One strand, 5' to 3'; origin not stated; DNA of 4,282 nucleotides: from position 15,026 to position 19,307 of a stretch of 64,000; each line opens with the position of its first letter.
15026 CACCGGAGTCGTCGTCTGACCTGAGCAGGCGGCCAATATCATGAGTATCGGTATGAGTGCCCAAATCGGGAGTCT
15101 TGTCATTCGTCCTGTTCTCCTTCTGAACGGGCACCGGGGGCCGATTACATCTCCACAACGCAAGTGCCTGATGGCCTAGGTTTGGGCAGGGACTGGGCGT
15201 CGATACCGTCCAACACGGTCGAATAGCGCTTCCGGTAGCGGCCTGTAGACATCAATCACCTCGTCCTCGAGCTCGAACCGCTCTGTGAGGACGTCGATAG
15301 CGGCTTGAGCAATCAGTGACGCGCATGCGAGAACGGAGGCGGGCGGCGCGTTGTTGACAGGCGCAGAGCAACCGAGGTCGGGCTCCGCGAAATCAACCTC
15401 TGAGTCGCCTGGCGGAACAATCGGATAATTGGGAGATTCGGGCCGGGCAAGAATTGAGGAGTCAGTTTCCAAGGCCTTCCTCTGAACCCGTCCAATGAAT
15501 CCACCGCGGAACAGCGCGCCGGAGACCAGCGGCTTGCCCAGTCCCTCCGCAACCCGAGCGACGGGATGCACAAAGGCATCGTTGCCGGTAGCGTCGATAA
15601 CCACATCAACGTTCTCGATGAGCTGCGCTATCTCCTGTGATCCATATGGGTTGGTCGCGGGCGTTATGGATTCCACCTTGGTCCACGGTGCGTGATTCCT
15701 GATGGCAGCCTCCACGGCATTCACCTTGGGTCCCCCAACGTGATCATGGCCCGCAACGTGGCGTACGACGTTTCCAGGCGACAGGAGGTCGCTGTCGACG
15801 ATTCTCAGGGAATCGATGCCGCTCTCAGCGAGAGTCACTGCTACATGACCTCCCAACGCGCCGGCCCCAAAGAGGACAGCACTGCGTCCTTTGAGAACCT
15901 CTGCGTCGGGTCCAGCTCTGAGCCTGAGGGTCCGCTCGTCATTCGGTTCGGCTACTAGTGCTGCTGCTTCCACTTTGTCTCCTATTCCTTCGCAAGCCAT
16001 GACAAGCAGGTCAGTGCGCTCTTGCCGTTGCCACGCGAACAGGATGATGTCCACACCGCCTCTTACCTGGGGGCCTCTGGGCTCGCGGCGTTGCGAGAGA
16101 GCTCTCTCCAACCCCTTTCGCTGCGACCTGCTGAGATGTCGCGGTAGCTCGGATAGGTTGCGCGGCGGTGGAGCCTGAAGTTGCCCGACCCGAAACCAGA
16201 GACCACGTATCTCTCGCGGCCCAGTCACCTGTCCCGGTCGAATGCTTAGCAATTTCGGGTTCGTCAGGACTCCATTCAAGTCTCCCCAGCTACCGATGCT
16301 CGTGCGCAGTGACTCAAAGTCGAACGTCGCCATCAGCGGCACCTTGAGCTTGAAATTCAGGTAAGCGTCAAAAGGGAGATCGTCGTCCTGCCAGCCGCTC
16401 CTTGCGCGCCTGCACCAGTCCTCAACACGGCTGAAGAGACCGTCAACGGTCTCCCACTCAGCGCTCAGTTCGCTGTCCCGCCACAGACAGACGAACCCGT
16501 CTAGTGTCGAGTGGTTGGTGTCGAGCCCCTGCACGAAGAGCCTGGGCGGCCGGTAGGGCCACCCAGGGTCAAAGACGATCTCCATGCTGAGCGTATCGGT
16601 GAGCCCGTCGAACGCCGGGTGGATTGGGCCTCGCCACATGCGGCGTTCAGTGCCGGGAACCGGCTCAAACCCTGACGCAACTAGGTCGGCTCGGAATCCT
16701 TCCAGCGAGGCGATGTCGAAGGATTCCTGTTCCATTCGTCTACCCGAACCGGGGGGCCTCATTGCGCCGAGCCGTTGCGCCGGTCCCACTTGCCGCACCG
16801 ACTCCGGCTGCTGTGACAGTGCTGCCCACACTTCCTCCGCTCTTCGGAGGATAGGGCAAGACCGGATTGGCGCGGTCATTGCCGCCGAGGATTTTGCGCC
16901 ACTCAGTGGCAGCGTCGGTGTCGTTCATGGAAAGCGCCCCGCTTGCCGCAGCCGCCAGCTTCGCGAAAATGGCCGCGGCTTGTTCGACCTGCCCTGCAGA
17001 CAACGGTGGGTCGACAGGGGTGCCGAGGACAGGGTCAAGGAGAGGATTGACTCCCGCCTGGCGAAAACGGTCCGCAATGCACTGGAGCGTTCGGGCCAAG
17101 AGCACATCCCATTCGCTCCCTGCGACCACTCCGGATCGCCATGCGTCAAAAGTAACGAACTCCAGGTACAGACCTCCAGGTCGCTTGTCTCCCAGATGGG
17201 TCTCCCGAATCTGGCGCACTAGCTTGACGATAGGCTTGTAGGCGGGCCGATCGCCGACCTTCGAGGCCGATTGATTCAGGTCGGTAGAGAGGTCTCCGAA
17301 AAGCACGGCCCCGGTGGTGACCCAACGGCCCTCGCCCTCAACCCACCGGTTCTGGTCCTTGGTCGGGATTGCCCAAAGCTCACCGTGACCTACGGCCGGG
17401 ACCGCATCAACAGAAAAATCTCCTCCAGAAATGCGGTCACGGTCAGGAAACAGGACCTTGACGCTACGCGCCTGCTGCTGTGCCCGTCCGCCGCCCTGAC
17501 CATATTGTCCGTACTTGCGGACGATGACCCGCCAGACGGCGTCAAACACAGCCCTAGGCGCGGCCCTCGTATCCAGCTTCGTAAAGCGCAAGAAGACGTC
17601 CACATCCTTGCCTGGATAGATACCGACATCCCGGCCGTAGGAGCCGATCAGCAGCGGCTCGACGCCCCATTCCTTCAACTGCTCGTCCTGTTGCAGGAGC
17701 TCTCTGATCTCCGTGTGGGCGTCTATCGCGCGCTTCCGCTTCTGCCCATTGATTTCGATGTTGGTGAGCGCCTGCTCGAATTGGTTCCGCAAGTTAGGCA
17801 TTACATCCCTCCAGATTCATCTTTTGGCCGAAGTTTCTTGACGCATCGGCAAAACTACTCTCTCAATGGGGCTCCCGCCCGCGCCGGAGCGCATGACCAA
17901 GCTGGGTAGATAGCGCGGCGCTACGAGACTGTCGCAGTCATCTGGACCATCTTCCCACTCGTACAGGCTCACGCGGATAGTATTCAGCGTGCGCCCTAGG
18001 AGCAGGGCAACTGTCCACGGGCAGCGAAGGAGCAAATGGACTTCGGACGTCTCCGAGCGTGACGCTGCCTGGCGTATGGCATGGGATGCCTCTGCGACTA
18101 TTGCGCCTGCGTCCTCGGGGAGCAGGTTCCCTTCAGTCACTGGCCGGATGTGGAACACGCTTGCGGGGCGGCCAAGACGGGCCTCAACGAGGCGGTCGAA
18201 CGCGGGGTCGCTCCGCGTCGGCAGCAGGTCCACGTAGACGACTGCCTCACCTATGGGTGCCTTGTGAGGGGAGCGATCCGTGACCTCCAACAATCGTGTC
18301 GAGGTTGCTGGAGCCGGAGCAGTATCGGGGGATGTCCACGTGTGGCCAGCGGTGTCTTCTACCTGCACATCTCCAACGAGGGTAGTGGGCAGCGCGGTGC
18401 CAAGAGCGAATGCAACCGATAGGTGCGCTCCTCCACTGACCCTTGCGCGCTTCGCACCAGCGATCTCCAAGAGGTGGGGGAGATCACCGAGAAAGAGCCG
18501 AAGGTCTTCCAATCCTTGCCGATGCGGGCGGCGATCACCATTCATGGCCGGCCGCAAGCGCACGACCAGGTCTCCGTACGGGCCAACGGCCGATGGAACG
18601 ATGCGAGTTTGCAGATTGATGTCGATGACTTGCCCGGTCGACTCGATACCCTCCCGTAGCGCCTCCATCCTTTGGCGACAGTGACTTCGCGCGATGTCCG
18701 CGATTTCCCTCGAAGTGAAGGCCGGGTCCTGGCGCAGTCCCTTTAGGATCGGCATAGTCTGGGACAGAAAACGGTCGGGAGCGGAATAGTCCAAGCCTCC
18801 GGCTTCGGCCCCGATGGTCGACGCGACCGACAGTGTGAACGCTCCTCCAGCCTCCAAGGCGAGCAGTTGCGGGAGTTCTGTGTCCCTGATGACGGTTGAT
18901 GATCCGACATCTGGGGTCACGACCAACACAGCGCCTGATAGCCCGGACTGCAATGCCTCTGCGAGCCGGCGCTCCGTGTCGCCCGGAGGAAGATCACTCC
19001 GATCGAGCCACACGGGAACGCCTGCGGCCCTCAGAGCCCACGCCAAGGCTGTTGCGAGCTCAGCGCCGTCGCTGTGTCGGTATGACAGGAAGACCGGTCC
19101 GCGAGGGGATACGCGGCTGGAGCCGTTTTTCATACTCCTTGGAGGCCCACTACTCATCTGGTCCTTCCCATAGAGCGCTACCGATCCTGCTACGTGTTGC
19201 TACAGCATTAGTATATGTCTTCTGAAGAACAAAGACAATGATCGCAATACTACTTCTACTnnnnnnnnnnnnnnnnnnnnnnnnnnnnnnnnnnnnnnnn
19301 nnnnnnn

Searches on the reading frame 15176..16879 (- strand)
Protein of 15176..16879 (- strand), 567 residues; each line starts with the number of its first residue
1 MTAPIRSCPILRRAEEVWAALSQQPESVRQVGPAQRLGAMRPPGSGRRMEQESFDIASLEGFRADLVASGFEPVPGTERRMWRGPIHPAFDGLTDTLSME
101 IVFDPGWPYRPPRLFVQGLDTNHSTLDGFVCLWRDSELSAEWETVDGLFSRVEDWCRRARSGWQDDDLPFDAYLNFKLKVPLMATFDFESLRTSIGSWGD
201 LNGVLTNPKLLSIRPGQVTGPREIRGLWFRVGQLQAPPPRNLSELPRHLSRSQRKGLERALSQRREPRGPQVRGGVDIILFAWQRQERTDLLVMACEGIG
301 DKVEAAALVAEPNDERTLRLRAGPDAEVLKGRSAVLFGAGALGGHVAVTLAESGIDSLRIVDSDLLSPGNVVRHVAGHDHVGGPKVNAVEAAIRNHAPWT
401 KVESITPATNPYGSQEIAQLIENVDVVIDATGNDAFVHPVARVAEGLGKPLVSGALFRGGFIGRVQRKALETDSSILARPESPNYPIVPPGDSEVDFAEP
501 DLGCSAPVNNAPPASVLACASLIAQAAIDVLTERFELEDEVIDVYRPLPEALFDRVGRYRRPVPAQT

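Call 7: search_protein_families(library=pfam, proteins=[window:15176-16879:-], max_evalue=0.01)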
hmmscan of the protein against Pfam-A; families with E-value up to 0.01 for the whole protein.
window:15176-16879:- (567 aa): 1 family
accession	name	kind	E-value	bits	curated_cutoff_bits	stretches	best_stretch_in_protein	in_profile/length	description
PF00899.27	ThiF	-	2.6e-25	89.4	28.1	1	327-534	16-205/238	ThiF family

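Call 8: search_protein_families(library=padloc, proteins=[window:15176-16879:-], max_evalue=0.01)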
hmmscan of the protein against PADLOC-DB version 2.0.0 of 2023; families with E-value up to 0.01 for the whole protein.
window:15176-16879:- (567 aa): 32 families (the best 25 are shown)
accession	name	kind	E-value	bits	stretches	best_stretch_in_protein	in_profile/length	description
PDLC00847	E1-E2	-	2.7e-168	558.6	1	52-562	2-515/523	E1-E2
PDLC00844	E1-E2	-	1.8e-66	222.8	1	58-546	12-481/489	E1-E2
PDLC00855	E1-E2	-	2e-32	111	1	257-534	231-513/579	E1-E2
PDLC00837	E1-E2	-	7.3e-25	85.7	1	314-435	309-432/593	E1-E2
PDLC00836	E1-E2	-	9.4e-24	81.9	1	324-433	334-443/602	E1-E2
PDLC00848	E1-E2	-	8.2e-23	78.5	1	317-454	361-496/607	E1-E2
PDLC00856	E1-E2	-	4.4e-22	76.3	1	332-435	323-424/573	E1-E2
PDLC00832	E1-E2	-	8.3e-22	75.1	1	325-432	332-438/588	E1-E2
PDLC00853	E1-E2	-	7.6e-20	69.4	1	307-442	286-418/546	E1-E2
PDLC00842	E1-E2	-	3.2e-19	67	1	300-436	274-408/549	E1-E2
PDLC00840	E1-E2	-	6.3e-19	66.4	1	325-431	207-313/458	E1-E2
PDLC00839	E1-E2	-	1.8e-18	64.2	1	327-441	366-479/602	E1-E2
PDLC00850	E1-E2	-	4.2e-18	63.1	1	315-433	299-415/566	E1-E2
PDLC00835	E1-E2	-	3.9e-17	59.9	1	321-442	363-482/778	E1-E2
PDLC00854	E1-E2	-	6.5e-17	59.6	1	327-436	357-467/605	E1-E2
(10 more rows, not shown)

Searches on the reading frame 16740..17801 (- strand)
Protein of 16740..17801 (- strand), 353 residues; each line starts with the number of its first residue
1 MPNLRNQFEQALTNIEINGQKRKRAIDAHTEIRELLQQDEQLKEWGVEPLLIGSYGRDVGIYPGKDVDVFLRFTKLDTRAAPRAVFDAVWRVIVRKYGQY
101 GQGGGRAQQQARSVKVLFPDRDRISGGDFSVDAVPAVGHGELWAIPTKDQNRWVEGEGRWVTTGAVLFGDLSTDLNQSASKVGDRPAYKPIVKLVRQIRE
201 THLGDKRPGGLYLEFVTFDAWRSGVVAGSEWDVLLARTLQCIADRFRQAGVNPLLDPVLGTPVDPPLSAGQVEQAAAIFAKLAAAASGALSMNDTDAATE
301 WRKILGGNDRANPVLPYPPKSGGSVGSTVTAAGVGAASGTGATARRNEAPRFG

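Call 7: search_protein_families(library=pfam, proteins=[window:16740-17801:-], max_evalue=0.01)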
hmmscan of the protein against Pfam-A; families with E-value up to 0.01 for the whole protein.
window:16740-17801:- (353 aa): 1 family
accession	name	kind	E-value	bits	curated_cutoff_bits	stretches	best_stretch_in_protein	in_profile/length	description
PF18144.7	SMODS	-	7.1e-09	36.5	26.5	1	4-155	3-150/164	Second Messenger Oligonucleotide or Dinucleotide Synthetase domain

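Call 8: search_protein_families(library=padloc, proteins=[window:16740-17801:-], max_evalue=0.01)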
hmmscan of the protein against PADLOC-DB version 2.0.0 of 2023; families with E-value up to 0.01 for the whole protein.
window:16740-17801:- (353 aa): 13 families
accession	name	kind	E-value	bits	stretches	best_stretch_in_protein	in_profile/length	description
PDLC00810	Cyclase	-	1.6e-100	334.9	1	1-338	1-329/335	oligonucleotide-cyclase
PDLC00809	Cyclase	-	5e-27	93.3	1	3-306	3-289/295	oligonucleotide-cyclase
PDLC00773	Cyclase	-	1.2e-21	75.7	1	6-308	5-293/334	oligonucleotide-cyclase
PDLC00822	Cyclase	-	1.9e-21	74.8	2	3-120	2-117/375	oligonucleotide-cyclase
PDLC00823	Cyclase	-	6.9e-15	53.4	1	6-306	7-278/285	oligonucleotide-cyclase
PDLC00798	Cyclase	-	1.2e-12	45.9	1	4-205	3-186/344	oligonucleotide-cyclase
PDLC00803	Cyclase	-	7.5e-07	27.1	1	11-257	10-216/253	oligonucleotide-cyclase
PDLC00814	Cyclase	-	2e-06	25.4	1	4-75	5-77/295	oligonucleotide-cyclase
PDLC00818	Cyclase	-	2.4e-06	25.3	1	87-308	92-291/322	oligonucleotide-cyclase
PDLC00786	Cyclase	-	3.2e-05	21.5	1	5-73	4-73/293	oligonucleotide-cyclase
PDLC00788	Cyclase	-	9e-05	20.1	1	23-75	18-71/297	oligonucleotide-cyclase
PDLC00820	Cyclase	-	0.0039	14.5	1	7-74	6-72/324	oligonucleotide-cyclase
PDLC00780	Cyclase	-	0.0063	13.7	1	5-139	10-140/388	oligonucleotide-cyclase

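Call 69: find_homologous_proteins(query=window:16740-17798:-, max_evalue=1e-30)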
Query window:16740-17798:- (352 aa): 552 proteins with E <= 1e-30 among 8000 candidates; the best 120 are listed.
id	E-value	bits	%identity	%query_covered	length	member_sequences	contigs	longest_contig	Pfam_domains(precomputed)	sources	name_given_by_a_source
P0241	1.5e-218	743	94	100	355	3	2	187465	PF18144.8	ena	-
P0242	3.1e-214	729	91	100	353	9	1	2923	PF18144.8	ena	-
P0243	6.6e-214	728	92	100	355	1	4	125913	PF18144.8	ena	-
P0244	1.6e-213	727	92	100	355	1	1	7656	PF18144.8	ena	-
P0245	2.9e-213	726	92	100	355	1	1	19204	PF18144.8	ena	-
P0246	4.1e-213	725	91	100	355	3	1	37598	PF18144.8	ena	-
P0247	5.1e-213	725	91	100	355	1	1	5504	PF18144.8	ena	-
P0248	6.3e-213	725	92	100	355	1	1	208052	PF18144.8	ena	-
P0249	2.2e-212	723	91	100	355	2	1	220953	PF18144.8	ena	-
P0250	2.3e-212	723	91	100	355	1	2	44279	PF18144.8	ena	-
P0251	4.8e-212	722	90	100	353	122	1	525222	PF18144.8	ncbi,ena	-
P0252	5.7e-212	722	92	100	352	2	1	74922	PF18144.8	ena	-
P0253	8.9e-212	721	90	100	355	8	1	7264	PF18144.8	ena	-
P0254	1.0e-211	721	91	100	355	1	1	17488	PF18144.8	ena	-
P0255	1.4e-211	720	91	100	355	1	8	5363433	PF18144.8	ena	-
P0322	4.3e-194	663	84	100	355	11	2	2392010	PF18144.8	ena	-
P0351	4.7e-162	557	71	100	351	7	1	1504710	PF18144.8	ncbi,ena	-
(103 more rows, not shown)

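Call 71: find_encoding_contigs(protein=P0255, flank=6000, max_places=4)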
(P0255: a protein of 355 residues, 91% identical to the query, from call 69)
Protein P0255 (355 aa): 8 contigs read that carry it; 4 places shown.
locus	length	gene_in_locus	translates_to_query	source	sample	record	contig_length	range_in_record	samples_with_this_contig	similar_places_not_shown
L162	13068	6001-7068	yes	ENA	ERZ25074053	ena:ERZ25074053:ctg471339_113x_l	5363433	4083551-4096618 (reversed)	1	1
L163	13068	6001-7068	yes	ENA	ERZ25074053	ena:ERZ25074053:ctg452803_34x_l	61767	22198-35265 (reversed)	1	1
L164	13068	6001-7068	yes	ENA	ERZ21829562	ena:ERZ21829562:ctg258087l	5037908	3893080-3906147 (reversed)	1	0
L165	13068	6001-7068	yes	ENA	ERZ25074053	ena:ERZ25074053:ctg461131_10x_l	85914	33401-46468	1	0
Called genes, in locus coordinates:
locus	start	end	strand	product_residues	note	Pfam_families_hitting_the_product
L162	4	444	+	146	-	PF01475:FUR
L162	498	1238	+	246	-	-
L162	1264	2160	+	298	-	PF03446:NAD_binding_2 (weak), PF09130:DUF1932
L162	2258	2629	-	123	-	PF00190:Cupin_1 (weak), PF02311:AraC_binding, PF07883:Cupin_2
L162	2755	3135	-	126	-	-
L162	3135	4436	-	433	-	PF01979:Amidohydro_1, PF07969:Amidohydro_3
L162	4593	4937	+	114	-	-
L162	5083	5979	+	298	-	PF18145:SAVED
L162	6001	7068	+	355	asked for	PF18144:SMODS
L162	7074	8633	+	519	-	PF00899:ThiF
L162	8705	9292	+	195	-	-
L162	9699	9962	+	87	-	-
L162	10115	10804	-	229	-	PF01987:AIM24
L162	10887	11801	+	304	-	PF02086:MethyltransfD12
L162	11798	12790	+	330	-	PF01555:N6_N4_Mtase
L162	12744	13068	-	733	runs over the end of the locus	PF20579:LapA (faint), PF03160:Calx-beta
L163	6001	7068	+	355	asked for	PF18144:SMODS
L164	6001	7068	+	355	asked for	PF18144:SMODS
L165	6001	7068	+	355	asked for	PF18144:SMODS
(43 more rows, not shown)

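Call 72: find_encoding_contigs(protein=P0322, flank=6000, max_places=2)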
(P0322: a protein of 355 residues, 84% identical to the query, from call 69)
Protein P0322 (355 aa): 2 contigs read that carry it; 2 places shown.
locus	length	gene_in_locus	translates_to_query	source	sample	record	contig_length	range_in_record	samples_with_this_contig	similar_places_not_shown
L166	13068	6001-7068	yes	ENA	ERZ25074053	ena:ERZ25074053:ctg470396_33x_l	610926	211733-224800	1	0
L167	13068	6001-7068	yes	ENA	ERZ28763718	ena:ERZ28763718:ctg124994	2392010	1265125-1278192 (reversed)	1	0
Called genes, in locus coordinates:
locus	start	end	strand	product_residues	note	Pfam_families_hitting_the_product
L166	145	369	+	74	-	-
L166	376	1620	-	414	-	PF00872:Transposase_mut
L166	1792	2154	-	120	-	-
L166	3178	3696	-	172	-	PF02463:SMC_N, PF13175:AAA_15, PF13476:AAA_23 (weak), PF13514:AAA_27 (weak), PF13555:AAA_29 (weak), PF13304:AAA_21 (weak)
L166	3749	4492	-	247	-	-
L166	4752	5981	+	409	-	PF18145:SAVED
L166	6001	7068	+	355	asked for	PF18144:SMODS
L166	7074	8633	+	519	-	PF00899:ThiF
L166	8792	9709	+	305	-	-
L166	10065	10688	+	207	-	PF00589:Phage_integrase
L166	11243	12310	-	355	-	PF02126:PTE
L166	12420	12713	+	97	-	-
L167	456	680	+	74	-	-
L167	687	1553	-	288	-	PF00872:Transposase_mut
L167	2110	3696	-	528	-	PF02463:SMC_N, PF13175:AAA_15, PF13476:AAA_23 (weak), PF13514:AAA_27 (weak), PF13555:AAA_29 (weak), PF13304:AAA_21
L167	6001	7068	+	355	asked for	PF18144:SMODS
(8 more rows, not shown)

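Call 73: find_encoding_contigs(protein=P0351, flank=6000, max_places=2)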
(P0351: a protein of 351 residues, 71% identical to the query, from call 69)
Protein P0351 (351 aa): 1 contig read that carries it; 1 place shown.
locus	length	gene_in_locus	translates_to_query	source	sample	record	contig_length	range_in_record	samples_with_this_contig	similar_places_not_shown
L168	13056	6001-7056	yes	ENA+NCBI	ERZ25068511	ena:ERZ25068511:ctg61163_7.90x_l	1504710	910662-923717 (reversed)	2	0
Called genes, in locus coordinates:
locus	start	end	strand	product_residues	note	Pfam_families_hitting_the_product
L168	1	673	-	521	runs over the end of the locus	PF04313:HSDR_N, PF04851:ResIII, PF18766:SWI2_SNF2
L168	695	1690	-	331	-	PF09509:Hypoth_Ymh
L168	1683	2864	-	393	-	PF01420:Methylase_S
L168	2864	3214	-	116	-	PF10387:DUF2442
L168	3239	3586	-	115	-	PF15919:HicB_lk_antitox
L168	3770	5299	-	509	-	PF12161:HsdM_N, PF02384:N6_Mtase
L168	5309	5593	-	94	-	-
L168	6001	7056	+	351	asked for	PF18144:SMODS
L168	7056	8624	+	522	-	PF00899:ThiF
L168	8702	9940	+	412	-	PF18145:SAVED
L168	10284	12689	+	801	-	-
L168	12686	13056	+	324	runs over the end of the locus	-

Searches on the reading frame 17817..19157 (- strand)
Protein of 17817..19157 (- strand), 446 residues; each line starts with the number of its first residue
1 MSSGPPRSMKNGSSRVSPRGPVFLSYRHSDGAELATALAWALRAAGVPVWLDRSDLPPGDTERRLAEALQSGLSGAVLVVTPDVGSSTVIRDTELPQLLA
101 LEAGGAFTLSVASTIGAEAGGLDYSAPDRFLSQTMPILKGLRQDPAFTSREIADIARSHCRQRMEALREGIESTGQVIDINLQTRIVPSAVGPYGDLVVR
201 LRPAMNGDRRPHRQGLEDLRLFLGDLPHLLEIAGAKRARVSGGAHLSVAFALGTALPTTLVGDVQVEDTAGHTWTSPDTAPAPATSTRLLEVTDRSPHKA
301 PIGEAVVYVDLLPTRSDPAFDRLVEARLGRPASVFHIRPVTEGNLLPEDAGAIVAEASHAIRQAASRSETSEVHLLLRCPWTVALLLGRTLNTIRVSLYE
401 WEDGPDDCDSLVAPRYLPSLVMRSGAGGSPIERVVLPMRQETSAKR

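Call 7: search_protein_families(library=pfam, proteins=[window:17817-19157:-], max_evalue=0.01)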
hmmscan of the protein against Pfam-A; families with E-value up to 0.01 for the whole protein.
window:17817-19157:- (446 aa): 2 families
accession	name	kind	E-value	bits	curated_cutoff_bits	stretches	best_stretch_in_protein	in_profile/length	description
PF18145.6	SAVED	-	6.4e-14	52.5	26.2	1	233-405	13-181/190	SMODS-associated and fused to various effectors sensor domain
PF13676.11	TIR_2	-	4e-11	43.9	28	1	22-88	1-66/122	TIR domain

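Call 8: search_protein_families(library=padloc, proteins=[window:17817-19157:-], max_evalue=0.01)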
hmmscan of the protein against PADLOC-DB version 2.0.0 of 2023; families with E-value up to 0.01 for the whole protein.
window:17817-19157:- (446 aa): 23 families
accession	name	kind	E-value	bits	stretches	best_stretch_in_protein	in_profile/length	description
PDLC00728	Effector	-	9.4e-136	451.2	1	15-437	5-429/432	TIR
PDLC02012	SAVED5--SAVED_TIR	-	7.3e-108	359.2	1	9-434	3-402/404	-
PDLC00727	Effector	-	4.6e-93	310.7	1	15-435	169-589/590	TIR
PDLC02013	SAVED5--SAVED_TIR_JAB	-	2.2e-89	298.6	1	16-435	169-583/584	-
PDLC02014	SAVED6--SAVED_TM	-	7.3e-08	30.3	1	244-413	139-288/314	-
PDLC00741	Effector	-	6.3e-07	26.2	1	349-395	423-467/489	Endonuclease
PDLC00748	Effector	-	1.1e-06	25.6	1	229-395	296-453/473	Endonuclease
PDLC00737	Effector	-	1.2e-06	25.8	1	236-420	321-503/506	Endonuclease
PDLC02005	SAVED3--SAVED_PDDEXK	-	2.4e-06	24.3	1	224-397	298-464/483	-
PDLC02007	SAVED3--SAVED_PDDEXK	-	4e-06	23.8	1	242-395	313-463/485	-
PDLC02011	SAVED4--SAVED_TM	-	1.2e-05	23.1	1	285-404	150-262/278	-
PDLC02004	SAVED3--SAVED_PDDEXK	-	1.9e-05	21.9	1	236-402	311-475/490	-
PDLC05062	PDC-S66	-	2.7e-05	21.8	1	21-64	150-193/282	-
PDLC00750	Effector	-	2.9e-05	21.1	1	353-404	403-455/465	Endonuclease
PDLC02018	Effector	-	6.1e-05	19.9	1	240-393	29-179/498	SAVED_peptidaseM48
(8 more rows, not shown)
